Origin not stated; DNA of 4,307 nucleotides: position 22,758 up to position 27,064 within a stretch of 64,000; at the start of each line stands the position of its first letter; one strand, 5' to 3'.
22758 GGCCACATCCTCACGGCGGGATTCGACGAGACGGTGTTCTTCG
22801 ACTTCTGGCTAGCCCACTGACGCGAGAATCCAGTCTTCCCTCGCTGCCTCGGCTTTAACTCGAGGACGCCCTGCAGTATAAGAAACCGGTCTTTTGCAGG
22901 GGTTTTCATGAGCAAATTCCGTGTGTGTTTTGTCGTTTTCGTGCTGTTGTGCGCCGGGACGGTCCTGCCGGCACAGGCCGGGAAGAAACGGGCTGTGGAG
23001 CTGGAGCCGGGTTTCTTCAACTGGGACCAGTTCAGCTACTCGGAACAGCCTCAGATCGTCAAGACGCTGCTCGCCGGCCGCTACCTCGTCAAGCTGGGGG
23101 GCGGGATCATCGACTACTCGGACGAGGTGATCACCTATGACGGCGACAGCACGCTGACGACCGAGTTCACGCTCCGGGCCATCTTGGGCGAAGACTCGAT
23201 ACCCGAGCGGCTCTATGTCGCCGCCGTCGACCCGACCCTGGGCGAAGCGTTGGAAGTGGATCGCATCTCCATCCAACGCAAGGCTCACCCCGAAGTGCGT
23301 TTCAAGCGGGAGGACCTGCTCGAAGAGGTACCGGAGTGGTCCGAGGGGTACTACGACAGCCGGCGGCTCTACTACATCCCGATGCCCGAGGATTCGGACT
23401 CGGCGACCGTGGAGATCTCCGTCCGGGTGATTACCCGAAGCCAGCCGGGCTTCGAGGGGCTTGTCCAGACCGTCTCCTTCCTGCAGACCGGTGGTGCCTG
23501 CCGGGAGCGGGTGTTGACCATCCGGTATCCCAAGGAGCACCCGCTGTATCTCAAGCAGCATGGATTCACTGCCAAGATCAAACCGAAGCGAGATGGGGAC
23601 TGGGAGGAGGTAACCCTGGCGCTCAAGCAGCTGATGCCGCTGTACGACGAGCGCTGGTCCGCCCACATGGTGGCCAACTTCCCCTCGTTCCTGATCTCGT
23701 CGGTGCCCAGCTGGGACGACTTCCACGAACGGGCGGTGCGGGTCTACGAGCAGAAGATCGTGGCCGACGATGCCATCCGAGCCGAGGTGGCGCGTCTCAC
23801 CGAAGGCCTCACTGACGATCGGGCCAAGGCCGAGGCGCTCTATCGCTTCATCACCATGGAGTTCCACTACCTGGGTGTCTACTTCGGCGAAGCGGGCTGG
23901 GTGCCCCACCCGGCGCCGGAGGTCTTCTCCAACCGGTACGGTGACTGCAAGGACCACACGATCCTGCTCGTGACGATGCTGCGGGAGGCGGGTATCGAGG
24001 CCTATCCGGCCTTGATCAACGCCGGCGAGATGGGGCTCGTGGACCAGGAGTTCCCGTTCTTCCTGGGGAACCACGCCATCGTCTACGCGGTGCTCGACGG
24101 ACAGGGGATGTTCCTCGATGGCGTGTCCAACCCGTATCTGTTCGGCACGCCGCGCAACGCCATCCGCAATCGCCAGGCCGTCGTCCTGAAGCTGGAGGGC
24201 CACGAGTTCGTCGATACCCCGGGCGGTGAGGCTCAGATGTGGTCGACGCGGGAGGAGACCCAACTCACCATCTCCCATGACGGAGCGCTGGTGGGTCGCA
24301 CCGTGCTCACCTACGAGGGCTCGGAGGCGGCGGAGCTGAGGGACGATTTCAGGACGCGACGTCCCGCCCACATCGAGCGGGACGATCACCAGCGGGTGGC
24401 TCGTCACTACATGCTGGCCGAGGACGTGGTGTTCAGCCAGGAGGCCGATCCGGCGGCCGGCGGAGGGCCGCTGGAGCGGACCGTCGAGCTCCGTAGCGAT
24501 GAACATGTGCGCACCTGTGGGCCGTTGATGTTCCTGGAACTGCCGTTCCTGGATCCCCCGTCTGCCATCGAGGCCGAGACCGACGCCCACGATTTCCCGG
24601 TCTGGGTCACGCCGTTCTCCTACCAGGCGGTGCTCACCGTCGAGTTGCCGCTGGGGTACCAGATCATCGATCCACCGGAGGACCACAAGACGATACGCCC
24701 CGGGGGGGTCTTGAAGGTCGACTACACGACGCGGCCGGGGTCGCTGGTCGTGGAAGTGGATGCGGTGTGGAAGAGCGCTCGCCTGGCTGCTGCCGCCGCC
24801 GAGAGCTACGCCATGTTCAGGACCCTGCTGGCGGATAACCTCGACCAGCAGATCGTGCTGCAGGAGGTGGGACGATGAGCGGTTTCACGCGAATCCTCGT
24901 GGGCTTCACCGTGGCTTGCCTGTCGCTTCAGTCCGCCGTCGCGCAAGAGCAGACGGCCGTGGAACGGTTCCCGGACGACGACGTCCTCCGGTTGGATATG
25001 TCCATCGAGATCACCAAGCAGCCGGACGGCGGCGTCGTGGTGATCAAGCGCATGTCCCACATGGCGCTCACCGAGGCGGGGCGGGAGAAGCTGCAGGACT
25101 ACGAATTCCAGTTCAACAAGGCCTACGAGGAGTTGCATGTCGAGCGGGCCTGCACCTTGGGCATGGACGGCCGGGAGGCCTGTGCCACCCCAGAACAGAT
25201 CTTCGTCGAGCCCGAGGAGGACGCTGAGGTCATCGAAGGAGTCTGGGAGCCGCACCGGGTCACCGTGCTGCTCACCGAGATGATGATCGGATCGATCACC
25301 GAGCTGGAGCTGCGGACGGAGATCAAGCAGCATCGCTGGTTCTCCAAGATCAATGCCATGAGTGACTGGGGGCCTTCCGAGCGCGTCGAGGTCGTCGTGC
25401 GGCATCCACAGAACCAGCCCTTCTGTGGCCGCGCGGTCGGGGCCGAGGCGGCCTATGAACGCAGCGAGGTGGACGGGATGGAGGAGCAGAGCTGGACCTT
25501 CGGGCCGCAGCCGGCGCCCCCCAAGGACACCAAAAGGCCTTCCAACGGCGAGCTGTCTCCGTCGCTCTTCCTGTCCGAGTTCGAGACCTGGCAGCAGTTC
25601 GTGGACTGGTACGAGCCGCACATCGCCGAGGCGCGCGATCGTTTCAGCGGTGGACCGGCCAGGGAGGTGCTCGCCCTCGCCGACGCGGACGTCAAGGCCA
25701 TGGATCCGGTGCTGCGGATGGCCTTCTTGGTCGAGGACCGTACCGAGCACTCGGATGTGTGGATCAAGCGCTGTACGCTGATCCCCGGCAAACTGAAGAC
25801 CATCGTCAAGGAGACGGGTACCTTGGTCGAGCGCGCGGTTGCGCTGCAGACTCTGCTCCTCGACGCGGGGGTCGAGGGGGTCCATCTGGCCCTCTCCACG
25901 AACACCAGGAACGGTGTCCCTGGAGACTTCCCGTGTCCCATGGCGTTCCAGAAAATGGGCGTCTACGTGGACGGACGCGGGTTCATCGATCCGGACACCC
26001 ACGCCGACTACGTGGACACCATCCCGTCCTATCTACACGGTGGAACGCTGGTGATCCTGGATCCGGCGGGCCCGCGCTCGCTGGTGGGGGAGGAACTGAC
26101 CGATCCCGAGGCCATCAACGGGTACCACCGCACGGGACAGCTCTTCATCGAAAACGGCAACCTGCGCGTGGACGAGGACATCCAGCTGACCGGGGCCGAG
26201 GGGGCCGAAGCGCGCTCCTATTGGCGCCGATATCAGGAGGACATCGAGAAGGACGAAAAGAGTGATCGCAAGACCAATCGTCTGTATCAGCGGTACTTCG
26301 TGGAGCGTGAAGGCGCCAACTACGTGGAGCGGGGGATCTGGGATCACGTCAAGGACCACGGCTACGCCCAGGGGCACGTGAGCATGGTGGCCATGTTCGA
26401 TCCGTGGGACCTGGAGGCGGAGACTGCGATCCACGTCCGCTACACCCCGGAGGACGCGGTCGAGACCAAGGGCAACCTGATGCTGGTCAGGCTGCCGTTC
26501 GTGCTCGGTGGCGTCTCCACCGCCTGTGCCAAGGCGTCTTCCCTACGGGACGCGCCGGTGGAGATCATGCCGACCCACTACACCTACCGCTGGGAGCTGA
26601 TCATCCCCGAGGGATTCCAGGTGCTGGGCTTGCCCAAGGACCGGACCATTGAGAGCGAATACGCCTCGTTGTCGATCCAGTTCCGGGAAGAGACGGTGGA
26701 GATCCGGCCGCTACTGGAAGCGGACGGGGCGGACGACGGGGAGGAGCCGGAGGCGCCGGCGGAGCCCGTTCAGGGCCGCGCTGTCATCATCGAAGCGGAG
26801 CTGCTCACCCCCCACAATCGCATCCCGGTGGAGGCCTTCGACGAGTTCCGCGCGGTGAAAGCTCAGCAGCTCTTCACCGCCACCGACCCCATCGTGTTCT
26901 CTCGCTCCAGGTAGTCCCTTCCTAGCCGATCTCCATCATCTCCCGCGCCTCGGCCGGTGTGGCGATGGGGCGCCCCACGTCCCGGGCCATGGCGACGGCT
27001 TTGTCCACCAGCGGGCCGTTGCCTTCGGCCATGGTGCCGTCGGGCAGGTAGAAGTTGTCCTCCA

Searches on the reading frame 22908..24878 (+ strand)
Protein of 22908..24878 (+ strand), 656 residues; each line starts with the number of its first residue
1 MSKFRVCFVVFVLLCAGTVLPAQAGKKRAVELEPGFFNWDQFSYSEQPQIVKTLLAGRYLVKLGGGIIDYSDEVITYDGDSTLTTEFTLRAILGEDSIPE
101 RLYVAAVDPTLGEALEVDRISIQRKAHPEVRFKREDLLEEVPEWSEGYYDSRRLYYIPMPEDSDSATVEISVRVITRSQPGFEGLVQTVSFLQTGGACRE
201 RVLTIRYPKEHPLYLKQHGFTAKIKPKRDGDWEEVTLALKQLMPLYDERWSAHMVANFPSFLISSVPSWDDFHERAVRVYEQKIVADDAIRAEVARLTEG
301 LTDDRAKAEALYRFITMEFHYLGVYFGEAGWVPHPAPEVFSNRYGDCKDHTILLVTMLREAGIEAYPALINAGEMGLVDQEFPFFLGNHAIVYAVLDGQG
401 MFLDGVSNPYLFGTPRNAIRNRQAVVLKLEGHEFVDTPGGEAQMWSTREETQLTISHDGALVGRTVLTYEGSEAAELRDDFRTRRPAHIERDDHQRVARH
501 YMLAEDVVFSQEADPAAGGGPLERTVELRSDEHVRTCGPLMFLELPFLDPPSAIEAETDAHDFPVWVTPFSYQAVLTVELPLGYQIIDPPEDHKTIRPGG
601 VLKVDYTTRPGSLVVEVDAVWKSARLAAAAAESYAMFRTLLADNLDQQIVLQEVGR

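Call 75: search_protein_families(library=pfam, proteins=[window:22908-24878:+], max_evalue=0.00001)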
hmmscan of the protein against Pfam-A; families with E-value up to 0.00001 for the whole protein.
window:22908-24878:+ (656 aa): 2 families
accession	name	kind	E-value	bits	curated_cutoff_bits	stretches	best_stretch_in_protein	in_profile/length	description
PF01841.26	Transglut_core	-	8.2e-09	36.2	23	1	295-365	5-72/108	Transglutaminase-like superfamily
PF12969.12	DUF3857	-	2.9e-07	31.1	24.6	1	113-244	36-168/170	Domain of Unknown Function with PDB structure (DUF3857)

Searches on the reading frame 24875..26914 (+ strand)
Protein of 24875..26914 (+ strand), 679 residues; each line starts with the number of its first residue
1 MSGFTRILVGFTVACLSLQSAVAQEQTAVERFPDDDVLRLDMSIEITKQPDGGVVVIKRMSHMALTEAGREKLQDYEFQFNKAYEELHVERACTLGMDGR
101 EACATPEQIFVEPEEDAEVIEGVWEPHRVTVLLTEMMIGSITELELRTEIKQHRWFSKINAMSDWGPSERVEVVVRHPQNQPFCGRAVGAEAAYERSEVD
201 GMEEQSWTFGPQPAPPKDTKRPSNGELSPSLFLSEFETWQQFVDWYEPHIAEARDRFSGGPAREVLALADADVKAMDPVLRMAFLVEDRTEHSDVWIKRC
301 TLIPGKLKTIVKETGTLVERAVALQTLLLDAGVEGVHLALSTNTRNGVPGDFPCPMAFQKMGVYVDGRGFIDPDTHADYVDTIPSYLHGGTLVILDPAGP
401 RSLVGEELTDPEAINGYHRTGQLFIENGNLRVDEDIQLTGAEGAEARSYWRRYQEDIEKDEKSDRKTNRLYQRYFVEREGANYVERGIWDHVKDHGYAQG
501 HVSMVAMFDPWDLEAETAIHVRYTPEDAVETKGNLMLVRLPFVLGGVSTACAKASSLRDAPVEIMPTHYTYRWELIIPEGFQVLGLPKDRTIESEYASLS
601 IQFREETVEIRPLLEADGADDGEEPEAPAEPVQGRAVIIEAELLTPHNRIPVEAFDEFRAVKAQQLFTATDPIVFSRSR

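Call 75: search_protein_families(library=pfam, proteins=[window:24875-26914:+], max_evalue=0.00001)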
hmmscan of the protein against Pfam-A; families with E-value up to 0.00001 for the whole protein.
window:24875-26914:+ (679 aa): 1 family
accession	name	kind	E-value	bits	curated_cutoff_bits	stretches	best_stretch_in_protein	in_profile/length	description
PF12969.12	DUF3857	-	2.1e-07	31.6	24.6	1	50-215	1-169/170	Domain of Unknown Function with PDB structure (DUF3857)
